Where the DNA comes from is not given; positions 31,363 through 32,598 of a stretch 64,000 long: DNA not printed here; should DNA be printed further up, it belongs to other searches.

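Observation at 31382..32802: Minimal RiPP-like cassette: 22-aa peptide + radical SAM (twitch/SPASM-like) + discrete PqqD-like RRE, with a precursor that fits no known rSAM-RiPP chemistry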

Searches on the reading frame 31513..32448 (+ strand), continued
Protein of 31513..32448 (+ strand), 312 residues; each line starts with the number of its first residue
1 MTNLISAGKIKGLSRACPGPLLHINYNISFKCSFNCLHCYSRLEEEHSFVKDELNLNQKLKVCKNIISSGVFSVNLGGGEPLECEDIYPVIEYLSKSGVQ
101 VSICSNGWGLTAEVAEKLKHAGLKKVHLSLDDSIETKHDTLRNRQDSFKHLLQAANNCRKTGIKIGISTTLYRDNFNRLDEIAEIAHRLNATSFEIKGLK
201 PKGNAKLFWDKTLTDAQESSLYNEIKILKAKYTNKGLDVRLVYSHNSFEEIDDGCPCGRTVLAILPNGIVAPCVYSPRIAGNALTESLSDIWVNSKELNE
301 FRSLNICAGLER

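Call 29: search_protein_families(library=pfam, proteins=[L006:1558-2061:+, L006:2151-3131:+, L006:3153-3476:+, L007:7578-8870:+, L008:5944-7197:+, L008:7454-7849:+, L020:5913-6278:+, L020:6278-7024:+, L020:7312-8610:+, L002:7094-7417:+], max_evalue=0.01)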
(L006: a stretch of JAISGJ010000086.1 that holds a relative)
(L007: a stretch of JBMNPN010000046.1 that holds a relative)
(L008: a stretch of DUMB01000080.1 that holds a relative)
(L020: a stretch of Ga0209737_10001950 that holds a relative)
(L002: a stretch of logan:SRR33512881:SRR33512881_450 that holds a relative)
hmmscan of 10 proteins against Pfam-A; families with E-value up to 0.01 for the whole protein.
L006:1558-2061:+ (168 aa): 0 families

L006:2151-3131:+ (327 aa): 5 families
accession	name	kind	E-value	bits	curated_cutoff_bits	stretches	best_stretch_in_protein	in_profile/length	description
PF13561.12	adh_short_C2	-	1.5e-59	201.8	27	1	88-322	1-234/236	Enoyl-(Acyl carrier protein) reductase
PF00106.31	adh_short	-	5.5e-55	186.3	26.6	1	82-272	1-191/195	short chain dehydrogenase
PF08659.16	KR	-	1e-10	42.3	22.6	1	83-189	2-112/180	KR domain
PF23441.1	SDR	-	0.00011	22.1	27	1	161-325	93-257/258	SDR-like rossmann domain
PF02826.25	2-Hacid_dh_C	-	0.0026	17.6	25.1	1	73-132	28-87/178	D-isomer specific 2-hydroxyacid dehydrogenase, NAD binding domain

L006:3153-3476:+ (108 aa): 0 families

L007:7578-8870:+ (431 aa): 3 families
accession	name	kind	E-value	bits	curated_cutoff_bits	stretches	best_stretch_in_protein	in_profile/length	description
PF07690.21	MFS_1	-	2.3e-32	112.7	33.4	2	21-363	5-346/347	Major Facilitator Superfamily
PF13347.12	MFS_2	-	0.00034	19.7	27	0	43-121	256-334/427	MFS/sugar transport protein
PF12832.13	MFS_1_like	-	0.004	16.7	25.2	0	39-154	239-355/373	MFS_1 like family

L008:5944-7197:+ (418 aa): 4 families
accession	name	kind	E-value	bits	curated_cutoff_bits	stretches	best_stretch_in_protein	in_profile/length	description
PF04055.27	Radical_SAM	-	3e-24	86.5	29.5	1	28-182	2-165/166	Radical SAM superfamily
PF13186.11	SPASM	-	2.1e-08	34.7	21.5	1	249-296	1-52/67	Iron-sulfur cluster-binding domain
PF05402.18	PqqD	-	1.3e-06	29.1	23.4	1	358-415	10-67/67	Coenzyme PQQ synthesis protein D (PqqD)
PF13353.11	Fer4_12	-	1.8e-06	28.7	22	1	29-128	11-114/137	4Fe-4S single cluster domain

L008:7454-7849:+ (132 aa): 2 families
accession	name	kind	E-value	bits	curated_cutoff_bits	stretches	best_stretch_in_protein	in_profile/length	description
PF01230.28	HIT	-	3.1e-26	92.3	21.5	1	18-110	5-97/98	HIT domain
PF11969.13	DcpS_C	-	8.1e-16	59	24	1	9-106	1-100/114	Scavenger mRNA decapping enzyme C-term binding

L020:5913-6278:+ (122 aa): 1 family
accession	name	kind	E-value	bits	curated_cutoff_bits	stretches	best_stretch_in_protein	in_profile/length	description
PF05402.18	PqqD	-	5.1e-09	36.8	23.4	1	52-114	4-67/67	Coenzyme PQQ synthesis protein D (PqqD)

L020:6278-7024:+ (249 aa): 6 families
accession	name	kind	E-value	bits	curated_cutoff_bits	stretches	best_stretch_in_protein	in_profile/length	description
PF13847.12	Methyltransf_31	-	1.2e-12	48.2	27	1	48-176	5-133/145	Methyltransferase domain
PF08241.18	Methyltransf_11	-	9.1e-12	45.9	21.2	1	53-151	3-95/95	Methyltransferase domain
PF13649.12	Methyltransf_25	-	1.4e-10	42.1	27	1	50-145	1-95/97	Methyltransferase domain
PF13489.12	Methyltransf_23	-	2.2e-06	27.9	27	1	40-221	16-163/164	Methyltransferase domain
PF07942.18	CARME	-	8.1e-05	22.5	27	0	47-84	58-94/268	Carnosine N-methyltransferase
PF08242.18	Methyltransf_12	-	0.0033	18.6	30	1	52-146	2-95/98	Methyltransferase domain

L020:7312-8610:+ (433 aa): 4 families
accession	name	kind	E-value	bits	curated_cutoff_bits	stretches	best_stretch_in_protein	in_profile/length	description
PF01841.26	Transglut_core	-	4e-09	37.1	23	1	222-323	7-108/108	Transglutaminase-like superfamily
PF13181.12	TPR_8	-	0.00018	21.8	25.7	1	115-142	2-29/34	Tetratricopeptide repeat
PF00515.34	TPR_1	-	0.00092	19.4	27.8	1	116-142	3-29/34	Tetratricopeptide repeat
PF07719.23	TPR_2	-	0.0016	18.8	27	0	115-142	2-29/34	Tetratricopeptide repeat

L002:7094-7417:+ (108 aa): 1 family
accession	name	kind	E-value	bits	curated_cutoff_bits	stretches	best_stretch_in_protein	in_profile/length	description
PF05402.18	PqqD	-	0.0051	17.5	23.4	1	45-104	7-66/67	Coenzyme PQQ synthesis protein D (PqqD)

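Call 32: search_solved_structures(query=A1, max_evalue=0.00001)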
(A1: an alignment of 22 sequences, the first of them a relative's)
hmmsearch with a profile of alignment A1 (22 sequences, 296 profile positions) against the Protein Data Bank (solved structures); distinct sequences matched with E-value up to 0.00001: 25.
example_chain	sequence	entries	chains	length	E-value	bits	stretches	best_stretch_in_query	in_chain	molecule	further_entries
6efn_A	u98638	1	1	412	2.9e-33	118.7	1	14-290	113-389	Sporulation killing factor maturation protein SkfB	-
6c8v_A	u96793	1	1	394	1e-25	93.9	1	8-284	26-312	Coenzyme PQQ synthesis protein E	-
7vob_C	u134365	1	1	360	1.7e-21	80.1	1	18-186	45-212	Cytosylglucuronate decarboxylase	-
7voc_C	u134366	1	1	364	1.7e-21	80.1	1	18-186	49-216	Cytosylglucuronate decarboxylase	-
5v1q_A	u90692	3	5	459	1.4e-14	57.4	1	17-284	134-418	Radical SAM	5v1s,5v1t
2fb2_A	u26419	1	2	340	1.4e-14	57.4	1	13-184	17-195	Molybdenum cofactor biosynthesis protein A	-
1tv7_A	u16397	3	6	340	1.9e-14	57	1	14-183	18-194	Molybdenum cofactor biosynthesis protein A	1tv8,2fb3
5wgg_A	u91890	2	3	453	1.2e-13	54.3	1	15-264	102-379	Radical SAM domain protein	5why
9dfu_A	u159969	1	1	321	1.4e-11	47.6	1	7-162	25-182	Radical SAM core domain-containing protein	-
9dfn_A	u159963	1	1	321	2.8e-11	46.5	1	7-162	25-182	Radical SAM core domain-containing protein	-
7tol_A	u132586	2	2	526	4.6e-11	45.8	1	10-188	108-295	glycerol dibiphytanyl glycerol tetraether - macrocyclic archaeol synthase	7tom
7n7h_A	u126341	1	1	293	2.1e-10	43.7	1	6-161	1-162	VIPERIN-LIKE ENZYME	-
8wm2_A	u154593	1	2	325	3.3e-10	43.1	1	16-116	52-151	Fe-S radical SAM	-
9dgw_A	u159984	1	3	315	2.6e-09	40.1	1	6-165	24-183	Radical SAM core domain-containing protein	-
9dfw_A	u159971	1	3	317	2.6e-09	40.1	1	6-165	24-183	Radical SAM core domain-containing protein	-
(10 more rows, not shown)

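Call 39: search_protein_families(library=pfam, proteins=[L020:40-1095:+, L020:1252-2097:+, L020:2091-3308:+, L020:3319-4113:+, L021:75-929:+, L021:913-1794:+, L021:1813-2526:+, L021:2561-3859:+, L021:3865-4806:-, L006:3391-4983:-], max_evalue=0.01)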
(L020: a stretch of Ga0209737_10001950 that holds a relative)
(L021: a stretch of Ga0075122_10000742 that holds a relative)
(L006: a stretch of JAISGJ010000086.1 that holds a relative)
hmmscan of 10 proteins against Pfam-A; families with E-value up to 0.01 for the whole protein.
L020:40-1095:+ (352 aa): 2 families
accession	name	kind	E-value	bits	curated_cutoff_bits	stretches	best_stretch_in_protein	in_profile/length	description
PF00587.30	tRNA-synt_2b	-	4.2e-34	118.6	29.3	1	28-236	8-178/179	tRNA synthetase class II core domain (G, H, P, S and T)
PF03129.25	HGTP_anticodon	-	3.6e-23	82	21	1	249-338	1-93/94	Anticodon binding domain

L020:1252-2097:+ (282 aa): 1 family
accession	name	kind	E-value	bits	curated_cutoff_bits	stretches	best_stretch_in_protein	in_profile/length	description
PF04055.27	Radical_SAM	-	4.7e-10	40.3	29.5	1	36-213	4-165/166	Radical SAM superfamily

L020:2091-3308:+ (406 aa): 1 family
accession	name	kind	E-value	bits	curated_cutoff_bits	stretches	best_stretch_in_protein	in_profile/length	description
PF00148.24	Oxidored_nitro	-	1.8e-69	235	28.6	1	15-365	1-352/399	Nitrogenase component 1 type Oxidoreductase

L020:3319-4113:+ (265 aa): 7 families
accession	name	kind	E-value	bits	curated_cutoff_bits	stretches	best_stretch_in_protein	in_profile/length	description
PF00142.24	Fer4_NifH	-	3.1e-87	292.9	25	1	3-262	1-264/271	4Fe-4S iron sulfur cluster binding proteins, NifH/frxC family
PF01656.29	CbiA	-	2.5e-10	40.8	25.4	1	6-222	3-125/125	CobQ/CobB/MinD/ParA nucleotide binding domain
PF13614.12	AAA_31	-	5.2e-10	40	27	1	3-47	2-47/177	AAA domain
PF02374.21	ArsA_ATPase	-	1.4e-06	28.2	24.3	1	5-43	4-42/305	Anion-transporting ATPase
PF10609.15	ParA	-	1.9e-06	27.9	27.1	1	6-33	7-35/246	NUBPL iron-transfer P-loop NTPase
PF13479.12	AAA_24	-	0.00099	19.4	27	1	2-34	2-26/195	AAA domain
PF03308.22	MeaB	-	0.0066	15.9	23.1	1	3-42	34-73/273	Methylmalonyl Co-A mutase-associated GTPase MeaB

L021:75-929:+ (285 aa): 2 families
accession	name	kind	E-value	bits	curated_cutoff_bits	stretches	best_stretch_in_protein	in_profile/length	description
PF00587.30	tRNA-synt_2b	-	2.2e-24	86.9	29.3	1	3-176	44-178/179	tRNA synthetase class II core domain (G, H, P, S and T)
PF03129.25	HGTP_anticodon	-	3.1e-20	72.6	21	1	192-277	4-92/94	Anticodon binding domain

L021:913-1794:+ (294 aa): 3 families
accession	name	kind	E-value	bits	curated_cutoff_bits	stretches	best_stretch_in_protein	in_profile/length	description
PF04909.20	Amidohydro_2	-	3.5e-19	70.1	26.4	1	105-294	96-289/289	Amidohydrolase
PF01026.27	TatD_DNase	-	0.00067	19.6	27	0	13-181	1-145/253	TatD related DNase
PF01979.26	Amidohydro_1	-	0.005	16.6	25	0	13-195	7-204/345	Amidohydrolase family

L021:1813-2526:+ (238 aa): 8 families
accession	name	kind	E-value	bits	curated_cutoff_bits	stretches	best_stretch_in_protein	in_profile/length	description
PF13649.12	Methyltransf_25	-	4.7e-13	50.1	27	1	42-132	1-97/97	Methyltransferase domain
PF13847.12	Methyltransf_31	-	1.3e-10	41.5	27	1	37-149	2-127/145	Methyltransferase domain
PF02353.26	CMAS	-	2.3e-09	37.4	27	1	19-142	43-170/273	Mycolic acid cyclopropane synthetase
PF08241.18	Methyltransf_11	-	2.4e-09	38.1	21.2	1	43-135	1-94/95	Methyltransferase domain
PF13489.12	Methyltransf_23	-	9.1e-07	29.2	27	1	30-213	12-161/164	Methyltransferase domain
PF08242.18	Methyltransf_12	-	8.6e-05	23.6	30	1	43-134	1-98/98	Methyltransferase domain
PF01209.24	Ubie_methyltran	-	0.00095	19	20.1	1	29-135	38-150/233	ubiE/COQ5 methyltransferase family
PF03848.20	TehB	-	0.001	19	20.4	1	27-104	19-101/193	Tellurite resistance protein TehB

L021:2561-3859:+ (433 aa): 2 families
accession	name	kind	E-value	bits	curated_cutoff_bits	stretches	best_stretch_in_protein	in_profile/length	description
PF00587.30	tRNA-synt_2b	-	9.1e-37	127.3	29.3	1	114-322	8-178/179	tRNA synthetase class II core domain (G, H, P, S and T)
PF03129.25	HGTP_anticodon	-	2.2e-23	82.7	21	1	335-424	1-93/94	Anticodon binding domain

L021:3865-4806:- (313 aa): 11 families
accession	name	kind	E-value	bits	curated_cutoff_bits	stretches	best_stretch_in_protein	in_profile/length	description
PF13412.12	HTH_24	-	7.3e-11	41.9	21.9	2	169-215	2-48/48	Winged helix-turn-helix DNA-binding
PF13404.12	HTH_AsnC-type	-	4.2e-07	30.1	27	0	13-44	9-40/42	AsnC-type helix-turn-helix domain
PF04967.18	HTH_10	-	0.00011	22.4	23.1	1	21-47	23-49/53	HTH DNA binding domain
PF08279.18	HTH_11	-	0.00012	22.4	25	0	13-48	6-42/55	HTH domain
PF01047.28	MarR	-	0.00025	21.3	24.6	0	9-46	5-42/59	MarR family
PF01037.27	AsnC_trans_reg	-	0.0011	19.3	25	1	82-124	12-54/73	Lrp/AsnC ligand binding domain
PF01399.33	PCI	-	0.0017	19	22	0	162-217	17-72/84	PCI domain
PF25212.1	HVO_A0114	-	0.0022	18.2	27.6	0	3-46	18-61/84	HVO_A0114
PF02002.24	TFIIE_alpha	-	0.003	17.8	22.9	0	7-73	13-76/105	TFIIE alpha subunit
PF02082.26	Rrf2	-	0.0053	17.3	30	0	185-215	24-54/132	Iron-dependent Transcriptional regulator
PF11790.14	Glyco_hydro_cc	-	0.0054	16.8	21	1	29-101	103-172/237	Glycosyl hydrolase catalytic core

L006:3391-4983:- (530 aa): 2 families
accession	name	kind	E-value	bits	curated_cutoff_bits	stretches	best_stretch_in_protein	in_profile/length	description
PF13556.12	HTH_30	-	6.1e-18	64.8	27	1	459-514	1-56/59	PucR C-terminal helix-turn-helix domain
PF17853.6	GGDEF_2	-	4.5e-08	33.8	24.5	1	301-406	13-115/116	GGDEF-like domain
